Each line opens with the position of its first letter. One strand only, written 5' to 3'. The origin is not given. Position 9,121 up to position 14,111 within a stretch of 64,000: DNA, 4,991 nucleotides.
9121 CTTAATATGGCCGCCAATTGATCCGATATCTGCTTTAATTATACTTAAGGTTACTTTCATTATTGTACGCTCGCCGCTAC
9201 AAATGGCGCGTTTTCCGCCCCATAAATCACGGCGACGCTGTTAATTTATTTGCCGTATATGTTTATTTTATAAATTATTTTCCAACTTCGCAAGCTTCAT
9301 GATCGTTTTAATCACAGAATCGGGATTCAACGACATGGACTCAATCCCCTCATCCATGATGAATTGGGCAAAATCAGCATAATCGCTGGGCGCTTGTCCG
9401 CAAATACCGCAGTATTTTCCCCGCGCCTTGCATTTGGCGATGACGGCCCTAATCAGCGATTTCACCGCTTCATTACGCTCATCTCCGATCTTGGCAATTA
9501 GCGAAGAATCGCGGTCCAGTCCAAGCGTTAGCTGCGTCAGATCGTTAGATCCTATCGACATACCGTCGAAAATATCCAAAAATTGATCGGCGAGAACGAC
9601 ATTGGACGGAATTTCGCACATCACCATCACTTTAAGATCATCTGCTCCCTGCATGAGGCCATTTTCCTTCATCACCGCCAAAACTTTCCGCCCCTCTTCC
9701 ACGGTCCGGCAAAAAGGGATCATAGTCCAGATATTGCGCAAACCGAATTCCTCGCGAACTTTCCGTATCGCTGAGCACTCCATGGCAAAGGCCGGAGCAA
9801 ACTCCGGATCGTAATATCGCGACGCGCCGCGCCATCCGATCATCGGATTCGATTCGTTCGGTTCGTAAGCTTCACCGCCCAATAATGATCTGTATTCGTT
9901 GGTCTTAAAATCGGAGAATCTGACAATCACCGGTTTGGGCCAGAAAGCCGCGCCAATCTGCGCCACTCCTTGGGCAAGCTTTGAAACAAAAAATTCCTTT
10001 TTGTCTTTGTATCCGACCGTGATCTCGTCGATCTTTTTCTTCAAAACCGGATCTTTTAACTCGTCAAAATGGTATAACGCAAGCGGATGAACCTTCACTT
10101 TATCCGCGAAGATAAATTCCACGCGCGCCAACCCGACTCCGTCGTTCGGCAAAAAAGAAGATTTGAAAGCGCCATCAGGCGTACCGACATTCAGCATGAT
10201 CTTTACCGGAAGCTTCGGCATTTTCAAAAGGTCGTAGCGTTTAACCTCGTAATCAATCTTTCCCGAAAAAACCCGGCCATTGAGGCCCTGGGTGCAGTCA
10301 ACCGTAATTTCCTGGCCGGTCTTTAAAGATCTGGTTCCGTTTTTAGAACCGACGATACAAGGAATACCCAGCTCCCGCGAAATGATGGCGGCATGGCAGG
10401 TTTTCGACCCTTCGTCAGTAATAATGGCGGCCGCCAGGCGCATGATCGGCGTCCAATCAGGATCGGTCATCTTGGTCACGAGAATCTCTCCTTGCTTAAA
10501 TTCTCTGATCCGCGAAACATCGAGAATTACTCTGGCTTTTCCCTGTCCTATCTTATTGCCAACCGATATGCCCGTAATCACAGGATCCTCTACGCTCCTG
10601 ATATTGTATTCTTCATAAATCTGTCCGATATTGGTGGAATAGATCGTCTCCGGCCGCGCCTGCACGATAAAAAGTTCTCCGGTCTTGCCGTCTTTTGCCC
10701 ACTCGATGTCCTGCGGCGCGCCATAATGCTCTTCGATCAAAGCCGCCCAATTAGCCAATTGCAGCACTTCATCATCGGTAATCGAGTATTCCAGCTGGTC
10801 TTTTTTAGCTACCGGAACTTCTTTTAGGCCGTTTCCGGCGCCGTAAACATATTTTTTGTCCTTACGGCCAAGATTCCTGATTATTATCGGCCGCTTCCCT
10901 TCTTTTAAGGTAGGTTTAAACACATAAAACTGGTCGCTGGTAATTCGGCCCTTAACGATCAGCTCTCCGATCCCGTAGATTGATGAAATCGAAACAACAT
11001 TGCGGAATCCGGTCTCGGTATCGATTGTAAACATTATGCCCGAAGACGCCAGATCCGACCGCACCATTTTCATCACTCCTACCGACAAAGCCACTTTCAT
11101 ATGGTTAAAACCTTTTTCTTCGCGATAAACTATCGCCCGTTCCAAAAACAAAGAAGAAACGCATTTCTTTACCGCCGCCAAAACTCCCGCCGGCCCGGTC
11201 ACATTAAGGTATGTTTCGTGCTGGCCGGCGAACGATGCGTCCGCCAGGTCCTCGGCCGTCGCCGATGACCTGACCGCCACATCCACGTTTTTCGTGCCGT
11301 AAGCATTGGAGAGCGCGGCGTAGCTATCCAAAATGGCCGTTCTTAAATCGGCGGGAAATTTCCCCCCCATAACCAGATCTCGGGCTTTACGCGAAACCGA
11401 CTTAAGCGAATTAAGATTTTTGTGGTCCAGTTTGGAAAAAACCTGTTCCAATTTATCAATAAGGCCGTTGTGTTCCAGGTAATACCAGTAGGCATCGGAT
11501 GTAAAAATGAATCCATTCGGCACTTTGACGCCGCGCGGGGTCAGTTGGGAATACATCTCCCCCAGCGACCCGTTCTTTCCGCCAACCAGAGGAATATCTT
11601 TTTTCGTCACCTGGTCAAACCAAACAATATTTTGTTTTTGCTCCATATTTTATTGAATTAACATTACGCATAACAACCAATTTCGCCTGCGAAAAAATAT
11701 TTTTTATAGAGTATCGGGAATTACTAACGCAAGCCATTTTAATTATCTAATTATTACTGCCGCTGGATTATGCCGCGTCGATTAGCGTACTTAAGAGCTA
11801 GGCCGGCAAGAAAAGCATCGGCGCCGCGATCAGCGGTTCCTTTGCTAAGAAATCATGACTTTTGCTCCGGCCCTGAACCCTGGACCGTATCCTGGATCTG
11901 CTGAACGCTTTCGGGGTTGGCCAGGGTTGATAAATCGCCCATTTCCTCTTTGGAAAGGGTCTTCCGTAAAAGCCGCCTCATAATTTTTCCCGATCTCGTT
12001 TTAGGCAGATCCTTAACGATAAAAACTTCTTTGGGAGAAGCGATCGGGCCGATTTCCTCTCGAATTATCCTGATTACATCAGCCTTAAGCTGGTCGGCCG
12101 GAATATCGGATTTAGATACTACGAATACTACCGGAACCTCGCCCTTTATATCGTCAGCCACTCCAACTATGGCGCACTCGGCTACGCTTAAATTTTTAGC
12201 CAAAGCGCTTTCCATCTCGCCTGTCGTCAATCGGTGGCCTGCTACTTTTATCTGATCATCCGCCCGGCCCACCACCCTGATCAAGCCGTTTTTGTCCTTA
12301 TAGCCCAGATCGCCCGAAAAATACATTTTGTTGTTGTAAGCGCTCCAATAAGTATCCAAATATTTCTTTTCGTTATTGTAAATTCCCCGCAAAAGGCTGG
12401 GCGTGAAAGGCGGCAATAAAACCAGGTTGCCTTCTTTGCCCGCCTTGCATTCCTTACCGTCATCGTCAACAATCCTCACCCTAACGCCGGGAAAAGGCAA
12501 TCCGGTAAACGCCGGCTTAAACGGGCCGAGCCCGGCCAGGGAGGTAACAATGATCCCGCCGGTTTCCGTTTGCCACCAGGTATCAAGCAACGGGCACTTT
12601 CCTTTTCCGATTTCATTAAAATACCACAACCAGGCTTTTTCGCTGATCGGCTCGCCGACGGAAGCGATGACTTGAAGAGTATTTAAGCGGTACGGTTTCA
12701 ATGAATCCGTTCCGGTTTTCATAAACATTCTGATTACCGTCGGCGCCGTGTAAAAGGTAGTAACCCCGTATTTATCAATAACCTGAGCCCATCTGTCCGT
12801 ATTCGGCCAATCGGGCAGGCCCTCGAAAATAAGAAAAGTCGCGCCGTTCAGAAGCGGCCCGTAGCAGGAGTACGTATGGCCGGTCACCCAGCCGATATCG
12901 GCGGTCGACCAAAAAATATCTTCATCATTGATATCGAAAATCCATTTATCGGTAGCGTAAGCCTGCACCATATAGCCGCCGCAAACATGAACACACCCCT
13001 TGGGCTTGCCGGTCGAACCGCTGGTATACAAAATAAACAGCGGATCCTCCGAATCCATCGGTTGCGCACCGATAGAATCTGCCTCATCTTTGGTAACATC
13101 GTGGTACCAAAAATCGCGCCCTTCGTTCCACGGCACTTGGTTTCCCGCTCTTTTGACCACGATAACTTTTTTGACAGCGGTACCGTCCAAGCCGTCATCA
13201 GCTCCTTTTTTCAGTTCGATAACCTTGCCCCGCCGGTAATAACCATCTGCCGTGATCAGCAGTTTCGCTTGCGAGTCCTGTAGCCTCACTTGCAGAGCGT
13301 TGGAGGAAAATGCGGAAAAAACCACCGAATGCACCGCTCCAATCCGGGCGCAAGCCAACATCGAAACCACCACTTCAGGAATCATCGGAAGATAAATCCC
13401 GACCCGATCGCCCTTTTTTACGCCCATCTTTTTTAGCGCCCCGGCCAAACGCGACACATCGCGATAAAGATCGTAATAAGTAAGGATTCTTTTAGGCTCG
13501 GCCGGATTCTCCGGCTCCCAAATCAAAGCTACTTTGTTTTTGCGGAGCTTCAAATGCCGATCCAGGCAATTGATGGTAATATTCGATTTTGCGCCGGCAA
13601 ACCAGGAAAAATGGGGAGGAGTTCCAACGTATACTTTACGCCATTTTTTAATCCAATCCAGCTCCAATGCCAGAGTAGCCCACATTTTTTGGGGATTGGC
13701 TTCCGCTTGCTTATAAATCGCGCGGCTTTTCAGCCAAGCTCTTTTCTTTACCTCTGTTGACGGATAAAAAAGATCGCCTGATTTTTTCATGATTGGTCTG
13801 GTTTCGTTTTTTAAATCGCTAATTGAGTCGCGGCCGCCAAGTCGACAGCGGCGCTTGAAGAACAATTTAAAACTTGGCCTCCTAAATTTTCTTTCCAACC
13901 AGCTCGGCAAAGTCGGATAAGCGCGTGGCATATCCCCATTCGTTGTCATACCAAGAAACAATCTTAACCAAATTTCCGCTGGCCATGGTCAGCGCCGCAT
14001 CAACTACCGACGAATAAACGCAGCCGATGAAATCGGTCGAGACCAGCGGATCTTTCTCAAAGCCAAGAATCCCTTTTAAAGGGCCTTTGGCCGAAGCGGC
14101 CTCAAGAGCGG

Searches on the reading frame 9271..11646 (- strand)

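Call 38: search_protein_families(library=pfam, proteins=[window:9271-11646:-], max_evalue=0.00001)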
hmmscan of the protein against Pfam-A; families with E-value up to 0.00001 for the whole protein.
window:9271-11646:- (792 aa): 3 families
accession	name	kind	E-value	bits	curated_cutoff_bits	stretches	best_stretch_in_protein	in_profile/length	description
PF01326.24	PPDK_N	-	1.5e-112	376.6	27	1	19-340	2-316/328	Pyruvate phosphate dikinase, AMP/ATP-binding domain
PF02896.24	PEP-utilizers_C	-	2.1e-57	195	22.8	1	479-788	18-291/293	PEP-utilising enzyme, PEP-binding domain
PF00391.29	PEP-utilizers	-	1e-28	99.1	23.1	1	383-454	1-72/72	PEP-utilising enzyme, mobile domain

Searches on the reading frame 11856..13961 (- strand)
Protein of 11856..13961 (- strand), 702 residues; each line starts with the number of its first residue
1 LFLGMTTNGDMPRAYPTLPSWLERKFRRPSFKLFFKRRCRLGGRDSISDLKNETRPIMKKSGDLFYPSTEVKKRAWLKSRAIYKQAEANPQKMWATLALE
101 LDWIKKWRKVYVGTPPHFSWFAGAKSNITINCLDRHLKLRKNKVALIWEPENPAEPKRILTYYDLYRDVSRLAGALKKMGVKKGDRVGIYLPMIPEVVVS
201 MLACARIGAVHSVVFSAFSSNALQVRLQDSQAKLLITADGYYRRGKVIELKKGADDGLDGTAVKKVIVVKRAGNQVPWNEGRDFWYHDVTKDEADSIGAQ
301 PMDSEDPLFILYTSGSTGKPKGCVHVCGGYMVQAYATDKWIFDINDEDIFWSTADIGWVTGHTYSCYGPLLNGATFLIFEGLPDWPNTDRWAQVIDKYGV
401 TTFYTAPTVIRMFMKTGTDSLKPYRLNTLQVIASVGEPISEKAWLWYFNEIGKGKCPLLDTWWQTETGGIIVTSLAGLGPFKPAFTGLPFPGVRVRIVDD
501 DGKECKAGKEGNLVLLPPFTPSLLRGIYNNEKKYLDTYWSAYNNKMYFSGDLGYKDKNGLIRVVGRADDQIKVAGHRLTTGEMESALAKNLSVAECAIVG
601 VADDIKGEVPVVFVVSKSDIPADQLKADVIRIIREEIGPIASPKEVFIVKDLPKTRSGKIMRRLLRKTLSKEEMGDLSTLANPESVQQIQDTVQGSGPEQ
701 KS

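Call 38: search_protein_families(library=pfam, proteins=[window:11856-13961:-], max_evalue=0.00001)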
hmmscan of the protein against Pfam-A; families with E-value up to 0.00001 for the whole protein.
window:11856-13961:- (702 aa): 3 families
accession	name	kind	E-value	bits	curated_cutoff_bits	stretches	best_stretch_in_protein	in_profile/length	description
PF00501.34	AMP-binding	-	3e-85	286.8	29.9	1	134-515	2-374/384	AMP-binding enzyme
PF13193.12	AMP-binding_C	-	1.1e-24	87.6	24.5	1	582-659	1-76/76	AMP-binding enzyme C-terminal domain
PF16177.11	ACAS_N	-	2.7e-13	50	27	1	80-132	2-55/55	Acetyl-coenzyme A synthetase N-terminus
